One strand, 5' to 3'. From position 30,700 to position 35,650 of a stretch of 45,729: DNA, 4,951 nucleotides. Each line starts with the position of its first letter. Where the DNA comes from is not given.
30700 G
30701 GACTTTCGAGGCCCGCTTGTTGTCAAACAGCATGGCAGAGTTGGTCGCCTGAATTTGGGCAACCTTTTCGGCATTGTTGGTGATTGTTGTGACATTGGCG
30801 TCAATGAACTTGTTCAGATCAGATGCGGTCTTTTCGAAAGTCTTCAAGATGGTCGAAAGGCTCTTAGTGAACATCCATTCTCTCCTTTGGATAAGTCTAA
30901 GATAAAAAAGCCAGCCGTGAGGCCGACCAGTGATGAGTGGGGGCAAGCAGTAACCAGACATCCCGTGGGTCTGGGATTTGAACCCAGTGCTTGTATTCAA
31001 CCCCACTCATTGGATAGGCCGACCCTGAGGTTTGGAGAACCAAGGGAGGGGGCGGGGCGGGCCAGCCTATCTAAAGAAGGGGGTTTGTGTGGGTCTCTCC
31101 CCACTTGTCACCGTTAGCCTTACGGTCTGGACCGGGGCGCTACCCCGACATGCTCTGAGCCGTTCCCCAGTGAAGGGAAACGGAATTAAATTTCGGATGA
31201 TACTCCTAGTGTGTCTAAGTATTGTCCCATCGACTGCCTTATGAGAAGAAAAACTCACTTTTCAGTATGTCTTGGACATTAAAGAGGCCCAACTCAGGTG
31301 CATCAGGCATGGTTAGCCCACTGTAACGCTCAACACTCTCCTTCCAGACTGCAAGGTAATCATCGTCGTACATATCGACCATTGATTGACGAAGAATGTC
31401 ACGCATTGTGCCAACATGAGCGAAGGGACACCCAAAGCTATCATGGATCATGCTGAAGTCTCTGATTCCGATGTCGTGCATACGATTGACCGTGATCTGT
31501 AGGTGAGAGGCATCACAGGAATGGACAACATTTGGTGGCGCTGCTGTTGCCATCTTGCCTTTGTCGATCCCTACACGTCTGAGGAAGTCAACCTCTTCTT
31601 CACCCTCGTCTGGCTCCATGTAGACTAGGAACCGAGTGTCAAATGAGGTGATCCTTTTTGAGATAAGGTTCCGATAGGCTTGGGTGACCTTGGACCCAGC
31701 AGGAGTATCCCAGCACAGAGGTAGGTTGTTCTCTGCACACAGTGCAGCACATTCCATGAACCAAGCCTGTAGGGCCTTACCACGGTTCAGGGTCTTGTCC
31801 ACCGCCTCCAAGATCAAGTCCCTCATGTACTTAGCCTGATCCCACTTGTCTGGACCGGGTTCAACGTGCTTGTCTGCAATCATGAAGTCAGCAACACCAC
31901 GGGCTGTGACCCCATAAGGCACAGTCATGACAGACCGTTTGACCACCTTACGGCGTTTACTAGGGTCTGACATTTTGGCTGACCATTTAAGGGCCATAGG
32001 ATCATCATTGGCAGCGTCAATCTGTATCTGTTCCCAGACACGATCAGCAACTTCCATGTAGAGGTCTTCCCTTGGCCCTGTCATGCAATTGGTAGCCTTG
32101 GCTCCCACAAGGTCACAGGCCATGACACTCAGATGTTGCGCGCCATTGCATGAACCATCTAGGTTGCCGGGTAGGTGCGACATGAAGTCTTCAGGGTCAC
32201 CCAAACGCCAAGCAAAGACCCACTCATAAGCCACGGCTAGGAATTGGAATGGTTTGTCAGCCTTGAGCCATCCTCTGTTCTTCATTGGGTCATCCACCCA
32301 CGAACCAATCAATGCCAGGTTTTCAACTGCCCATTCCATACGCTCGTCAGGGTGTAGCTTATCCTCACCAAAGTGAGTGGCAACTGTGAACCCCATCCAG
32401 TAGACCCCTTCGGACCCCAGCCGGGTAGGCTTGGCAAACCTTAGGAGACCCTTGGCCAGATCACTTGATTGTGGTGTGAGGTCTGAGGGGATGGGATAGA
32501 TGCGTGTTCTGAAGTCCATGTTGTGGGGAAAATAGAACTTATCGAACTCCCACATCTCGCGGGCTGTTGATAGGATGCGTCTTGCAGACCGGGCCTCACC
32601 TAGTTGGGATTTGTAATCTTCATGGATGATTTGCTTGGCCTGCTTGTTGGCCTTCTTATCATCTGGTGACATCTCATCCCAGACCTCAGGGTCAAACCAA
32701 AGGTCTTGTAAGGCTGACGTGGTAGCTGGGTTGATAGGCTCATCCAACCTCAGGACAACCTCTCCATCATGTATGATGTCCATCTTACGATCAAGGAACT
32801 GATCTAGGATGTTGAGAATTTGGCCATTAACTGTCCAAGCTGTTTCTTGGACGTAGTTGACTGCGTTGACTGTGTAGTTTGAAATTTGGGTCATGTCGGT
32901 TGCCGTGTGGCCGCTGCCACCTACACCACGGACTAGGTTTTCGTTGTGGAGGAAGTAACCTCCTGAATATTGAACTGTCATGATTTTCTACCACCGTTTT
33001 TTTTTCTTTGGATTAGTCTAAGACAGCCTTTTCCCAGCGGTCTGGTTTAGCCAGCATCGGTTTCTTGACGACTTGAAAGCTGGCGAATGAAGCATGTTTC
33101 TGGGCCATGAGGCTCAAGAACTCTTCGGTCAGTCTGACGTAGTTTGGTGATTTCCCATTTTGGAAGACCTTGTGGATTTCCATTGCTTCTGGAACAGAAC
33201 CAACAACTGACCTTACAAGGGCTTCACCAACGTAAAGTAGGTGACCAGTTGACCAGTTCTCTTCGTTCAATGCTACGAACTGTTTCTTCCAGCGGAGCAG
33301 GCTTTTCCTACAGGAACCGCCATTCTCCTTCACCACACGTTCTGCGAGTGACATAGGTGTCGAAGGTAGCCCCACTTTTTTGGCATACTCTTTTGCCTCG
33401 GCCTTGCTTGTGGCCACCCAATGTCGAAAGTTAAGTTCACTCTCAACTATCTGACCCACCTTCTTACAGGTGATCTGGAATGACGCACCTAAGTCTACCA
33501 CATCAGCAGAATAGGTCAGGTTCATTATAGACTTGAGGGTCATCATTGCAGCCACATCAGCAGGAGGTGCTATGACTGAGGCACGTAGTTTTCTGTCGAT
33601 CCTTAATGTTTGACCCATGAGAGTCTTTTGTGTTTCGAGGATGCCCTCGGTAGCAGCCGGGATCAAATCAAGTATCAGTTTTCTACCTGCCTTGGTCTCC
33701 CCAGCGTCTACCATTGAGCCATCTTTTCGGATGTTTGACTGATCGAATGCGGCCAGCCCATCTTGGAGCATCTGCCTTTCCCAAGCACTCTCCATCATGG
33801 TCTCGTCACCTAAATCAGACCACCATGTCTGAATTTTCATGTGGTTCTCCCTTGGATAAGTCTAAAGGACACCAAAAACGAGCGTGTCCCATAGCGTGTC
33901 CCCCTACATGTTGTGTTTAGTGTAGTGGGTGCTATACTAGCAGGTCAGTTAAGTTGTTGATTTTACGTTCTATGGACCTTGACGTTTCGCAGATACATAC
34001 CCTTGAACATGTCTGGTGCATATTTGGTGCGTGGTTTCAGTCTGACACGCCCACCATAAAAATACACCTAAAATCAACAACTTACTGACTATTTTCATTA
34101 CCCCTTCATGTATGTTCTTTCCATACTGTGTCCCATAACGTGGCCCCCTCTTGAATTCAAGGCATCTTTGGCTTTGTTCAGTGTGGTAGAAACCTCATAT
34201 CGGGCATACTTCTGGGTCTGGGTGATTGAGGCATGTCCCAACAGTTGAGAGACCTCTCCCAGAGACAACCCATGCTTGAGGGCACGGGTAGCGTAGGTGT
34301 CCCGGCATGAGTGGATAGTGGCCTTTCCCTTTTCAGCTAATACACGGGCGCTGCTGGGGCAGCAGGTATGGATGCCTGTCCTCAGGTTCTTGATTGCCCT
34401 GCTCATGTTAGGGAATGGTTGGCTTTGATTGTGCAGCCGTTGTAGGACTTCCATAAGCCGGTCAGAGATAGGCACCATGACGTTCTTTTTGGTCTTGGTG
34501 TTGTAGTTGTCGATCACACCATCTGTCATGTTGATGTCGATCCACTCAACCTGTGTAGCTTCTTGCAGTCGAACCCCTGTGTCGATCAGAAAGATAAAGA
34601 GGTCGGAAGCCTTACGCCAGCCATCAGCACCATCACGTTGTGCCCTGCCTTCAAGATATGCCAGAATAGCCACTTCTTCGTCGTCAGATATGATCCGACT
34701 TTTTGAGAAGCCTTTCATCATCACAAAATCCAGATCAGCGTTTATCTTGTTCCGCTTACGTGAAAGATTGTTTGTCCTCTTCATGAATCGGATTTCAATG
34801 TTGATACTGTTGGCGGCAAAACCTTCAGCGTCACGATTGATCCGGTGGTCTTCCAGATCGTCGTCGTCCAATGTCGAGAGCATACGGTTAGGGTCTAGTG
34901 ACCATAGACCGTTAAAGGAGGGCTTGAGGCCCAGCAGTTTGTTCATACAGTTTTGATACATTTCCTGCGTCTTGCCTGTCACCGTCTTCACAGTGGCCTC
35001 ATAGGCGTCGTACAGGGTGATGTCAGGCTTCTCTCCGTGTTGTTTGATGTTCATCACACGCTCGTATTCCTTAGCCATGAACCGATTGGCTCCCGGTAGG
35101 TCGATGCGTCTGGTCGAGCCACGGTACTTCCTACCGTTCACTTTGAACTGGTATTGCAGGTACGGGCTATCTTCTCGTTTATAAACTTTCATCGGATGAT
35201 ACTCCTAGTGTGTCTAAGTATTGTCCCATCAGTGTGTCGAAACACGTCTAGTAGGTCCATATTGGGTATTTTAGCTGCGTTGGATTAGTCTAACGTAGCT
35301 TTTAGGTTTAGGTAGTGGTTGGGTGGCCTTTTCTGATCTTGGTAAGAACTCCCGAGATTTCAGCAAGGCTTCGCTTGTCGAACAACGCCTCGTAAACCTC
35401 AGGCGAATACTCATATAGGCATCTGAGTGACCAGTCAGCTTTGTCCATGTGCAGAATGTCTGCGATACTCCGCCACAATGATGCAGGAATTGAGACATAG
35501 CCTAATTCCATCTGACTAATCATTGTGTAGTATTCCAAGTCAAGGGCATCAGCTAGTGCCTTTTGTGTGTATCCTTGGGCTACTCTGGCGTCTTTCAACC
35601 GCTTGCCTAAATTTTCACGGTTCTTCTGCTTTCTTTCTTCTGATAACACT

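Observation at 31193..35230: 39-bp perfect direct repeat brackets the RNAP-integrase cassette; two related copies in opposite orientation sit in the early control regions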

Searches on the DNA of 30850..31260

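Call 37: search_rna_families(source=window, start=30850, end=31260, threshold=evalue, max_evalue=5, show_alignments=2)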
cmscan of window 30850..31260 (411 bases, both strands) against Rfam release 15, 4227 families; matches with E-value up to 5: 5.
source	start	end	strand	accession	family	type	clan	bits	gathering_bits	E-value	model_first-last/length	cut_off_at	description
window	31162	31192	+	RF01347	CRISPR-DR37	Gene; CRISPR;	-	17.9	40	1.7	1-35/35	no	CRISPR RNA direct repeat element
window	30991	31020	-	RF01081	SBWMV1_UPD-PKe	Cis-reg;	-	17.7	38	1.3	1-26/26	no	Pseudoknot of upstream pseudoknot domain (UPD) of the 3'UTR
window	31037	31127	+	RF03486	mir-3940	Gene; miRNA;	-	15.8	84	4.8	1-92/92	no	mir-3940 microRNA precursor family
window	30971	30987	-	RF01684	mascRNA-menRNA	Gene;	-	14.4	42.5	4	33-49/56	no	MALAT1-associated small cytoplasmic RNA/MEN beta RNA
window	31000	31084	-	RF04132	mir-4436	Gene; miRNA;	-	14.2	74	4.8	1-85/85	no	mir-4436 microRNA precursor family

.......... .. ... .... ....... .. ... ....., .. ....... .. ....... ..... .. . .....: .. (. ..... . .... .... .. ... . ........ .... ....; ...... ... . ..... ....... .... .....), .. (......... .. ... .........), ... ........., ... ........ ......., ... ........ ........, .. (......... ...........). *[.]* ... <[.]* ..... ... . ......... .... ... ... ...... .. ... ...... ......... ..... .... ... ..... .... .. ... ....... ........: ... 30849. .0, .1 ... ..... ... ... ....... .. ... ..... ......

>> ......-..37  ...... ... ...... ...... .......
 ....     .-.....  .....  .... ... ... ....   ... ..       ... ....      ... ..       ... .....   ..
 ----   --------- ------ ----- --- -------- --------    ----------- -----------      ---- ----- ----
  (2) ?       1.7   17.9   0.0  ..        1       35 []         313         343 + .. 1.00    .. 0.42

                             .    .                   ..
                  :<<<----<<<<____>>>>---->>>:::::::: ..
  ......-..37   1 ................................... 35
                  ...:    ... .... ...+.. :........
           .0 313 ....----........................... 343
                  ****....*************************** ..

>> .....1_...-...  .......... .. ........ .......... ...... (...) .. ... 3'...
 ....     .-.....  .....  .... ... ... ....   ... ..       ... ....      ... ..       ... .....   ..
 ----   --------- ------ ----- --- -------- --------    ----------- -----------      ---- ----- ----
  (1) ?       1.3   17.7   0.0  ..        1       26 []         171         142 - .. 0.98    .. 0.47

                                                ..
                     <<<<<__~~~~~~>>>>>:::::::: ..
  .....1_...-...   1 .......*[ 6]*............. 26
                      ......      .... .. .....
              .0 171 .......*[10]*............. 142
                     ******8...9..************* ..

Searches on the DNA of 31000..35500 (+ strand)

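Call 8: search_dna_similar(query=window:31000-35500:+, collection=phages, mode=distant, max_rows=25)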
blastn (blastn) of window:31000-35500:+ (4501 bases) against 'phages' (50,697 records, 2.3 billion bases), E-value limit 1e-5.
No match.

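Call 53: search_rna_families(source=window, start=33830, end=34110, threshold=evalue, max_evalue=5, show_alignments=2)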
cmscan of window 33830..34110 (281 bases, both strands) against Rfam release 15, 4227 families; matches with E-value up to 5: 1.
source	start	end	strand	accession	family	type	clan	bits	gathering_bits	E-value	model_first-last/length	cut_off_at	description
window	33930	33966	+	RF02051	STnc450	Gene; sRNA;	-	15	37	1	1-57/57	no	Enterobacterial sRNA STnc450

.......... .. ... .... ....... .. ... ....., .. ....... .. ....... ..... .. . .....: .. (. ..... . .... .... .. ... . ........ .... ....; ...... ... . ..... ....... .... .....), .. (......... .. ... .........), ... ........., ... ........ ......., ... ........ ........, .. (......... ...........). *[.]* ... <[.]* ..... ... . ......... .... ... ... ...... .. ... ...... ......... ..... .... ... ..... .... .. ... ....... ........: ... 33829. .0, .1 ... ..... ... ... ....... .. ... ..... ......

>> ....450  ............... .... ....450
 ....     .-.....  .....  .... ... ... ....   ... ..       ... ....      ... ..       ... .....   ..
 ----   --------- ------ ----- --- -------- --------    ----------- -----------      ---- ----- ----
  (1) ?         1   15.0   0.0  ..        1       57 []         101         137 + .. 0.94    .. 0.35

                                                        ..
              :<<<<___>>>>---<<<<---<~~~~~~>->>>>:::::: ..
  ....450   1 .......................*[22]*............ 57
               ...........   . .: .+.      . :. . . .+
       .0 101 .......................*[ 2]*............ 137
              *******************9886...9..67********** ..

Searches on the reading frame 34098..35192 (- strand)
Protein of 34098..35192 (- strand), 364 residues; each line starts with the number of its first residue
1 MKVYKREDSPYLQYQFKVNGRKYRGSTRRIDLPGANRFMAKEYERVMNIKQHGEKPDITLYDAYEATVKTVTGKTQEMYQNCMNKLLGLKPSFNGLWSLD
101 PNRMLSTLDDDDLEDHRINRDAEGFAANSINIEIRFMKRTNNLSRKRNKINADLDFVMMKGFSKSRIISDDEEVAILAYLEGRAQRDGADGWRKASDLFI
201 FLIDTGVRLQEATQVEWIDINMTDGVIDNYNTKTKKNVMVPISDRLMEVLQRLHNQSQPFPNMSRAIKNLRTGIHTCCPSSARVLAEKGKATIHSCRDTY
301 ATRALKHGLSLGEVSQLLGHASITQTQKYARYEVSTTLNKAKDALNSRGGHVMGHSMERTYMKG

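Call 6: search_protein_families(library=pfam, proteins=[window:34098-35192:-], max_evalue=0.01)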
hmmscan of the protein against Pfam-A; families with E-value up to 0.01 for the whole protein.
window:34098-35192:- (364 aa): 1 family
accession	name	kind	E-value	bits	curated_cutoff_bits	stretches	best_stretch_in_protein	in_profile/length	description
PF00589.27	Phage_integrase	-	2.2e-17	63.8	27.1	1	198-331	27-167/172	Phage integrase family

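Call 7: search_protein_families(library=phrogs, proteins=[window:34098-35192:-], max_evalue=0.001)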
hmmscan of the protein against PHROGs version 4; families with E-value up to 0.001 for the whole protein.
window:34098-35192:- (364 aa): 4 families
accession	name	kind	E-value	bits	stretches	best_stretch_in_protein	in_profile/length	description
phrog_1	-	integration and excision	1.6e-34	121.1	1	9-347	121-449/611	integrase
phrog_216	-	integration and excision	1.9e-21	77.5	1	164-332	52-224/301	integrase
phrog_7269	-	integration and excision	9e-05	23.3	1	292-334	29-71/89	integrase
phrog_7685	-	integration and excision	9.2e-05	23.1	1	240-328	131-218/240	integrase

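Call 50: find_related_loci(query=A2, collection=genome_contigs, flank=10000)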
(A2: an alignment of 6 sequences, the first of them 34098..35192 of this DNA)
Query A2 (364 aa) in genome_contigs; peptide patterns used: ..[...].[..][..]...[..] (x = any residue, [..] = any of these).
27 stretches matched a pattern; 25 encode a relative of the query (tblastn E <= 1e-3); 25 distinct loci.
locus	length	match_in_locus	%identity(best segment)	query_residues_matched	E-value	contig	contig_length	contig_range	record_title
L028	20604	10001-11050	61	1-347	1e-132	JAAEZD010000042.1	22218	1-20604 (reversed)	MAG: Rhodobacteraceae bacterium isolate P03SST1bin.16 NODE_654_length_22218_cov_7.38113, whole genome shotgun sequence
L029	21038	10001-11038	58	1-347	5e-132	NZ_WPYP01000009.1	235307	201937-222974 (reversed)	Ruegeria arenilitoris strain HKCCD9208 NODE_9, whole genome shotgun sequence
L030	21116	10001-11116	56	1-361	2e-127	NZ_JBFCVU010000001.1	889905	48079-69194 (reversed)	Ruegeria sp. ANG10 NODE_1_length_889905_cov_18.344253, whole genome shotgun sequence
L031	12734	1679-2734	58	1-348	3e-126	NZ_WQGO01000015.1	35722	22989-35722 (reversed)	Ruegeria lacuscaerulensis strain HKCCC1264 NODE_15, whole genome shotgun sequence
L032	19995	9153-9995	54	67-346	2e-95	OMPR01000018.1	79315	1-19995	Rhodobacteraceae bacterium EL53 isolate unclassified Rhodobacteraceae strain EL53 genome assembly, contig: Contig_39, wh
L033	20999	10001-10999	45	1-333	4e-85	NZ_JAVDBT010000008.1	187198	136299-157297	Pseudogemmobacter lacusdianii strain CPCC 101601 Scaffold8, whole genome shotgun sequence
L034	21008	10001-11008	40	1-347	7e-81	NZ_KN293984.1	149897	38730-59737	Roseovarius mucosus DSM 17069 Rosmu_scaffold10, whole genome shotgun sequence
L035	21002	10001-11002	40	1-345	2e-76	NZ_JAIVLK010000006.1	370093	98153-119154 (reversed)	Celeribacter naphthalenivorans strain EaN35-2 EaN35-2_ctg0006, whole genome shotgun sequence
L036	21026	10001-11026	36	1-345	5e-75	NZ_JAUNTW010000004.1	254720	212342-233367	MAG: Paracoccus sp. (in: a-proteobacteria) isolate S5R_Sa_37 NODE_14_length_254720_cov_35.265777, whole genome shotgun s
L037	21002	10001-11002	40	1-345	3e-74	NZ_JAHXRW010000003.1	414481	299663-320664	Celeribacter sp. PS-C1 Scaffold3, whole genome shotgun sequence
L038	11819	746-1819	38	1-364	2e-72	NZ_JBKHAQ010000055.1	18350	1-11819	MAG: Rhodosalinus sp. isolate D1M01_20 NODE_4461_length_18350_cov_13.513583, whole genome shotgun sequence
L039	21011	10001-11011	39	1-347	1e-65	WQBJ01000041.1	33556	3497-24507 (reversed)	Ruegeria atlantica strain HKCCD9103 NODE_41, whole genome shotgun sequence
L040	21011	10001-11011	39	1-347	5e-63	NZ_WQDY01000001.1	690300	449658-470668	Ruegeria lacuscaerulensis strain HKCCA6521 NODE_1, whole genome shotgun sequence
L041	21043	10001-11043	40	1-350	5e-53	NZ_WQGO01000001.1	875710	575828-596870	Ruegeria lacuscaerulensis strain HKCCC1264 NODE_1, whole genome shotgun sequence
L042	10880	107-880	40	98-352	5e-51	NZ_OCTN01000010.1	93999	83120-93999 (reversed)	Monaibacterium marinum strain C7, whole genome shotgun sequence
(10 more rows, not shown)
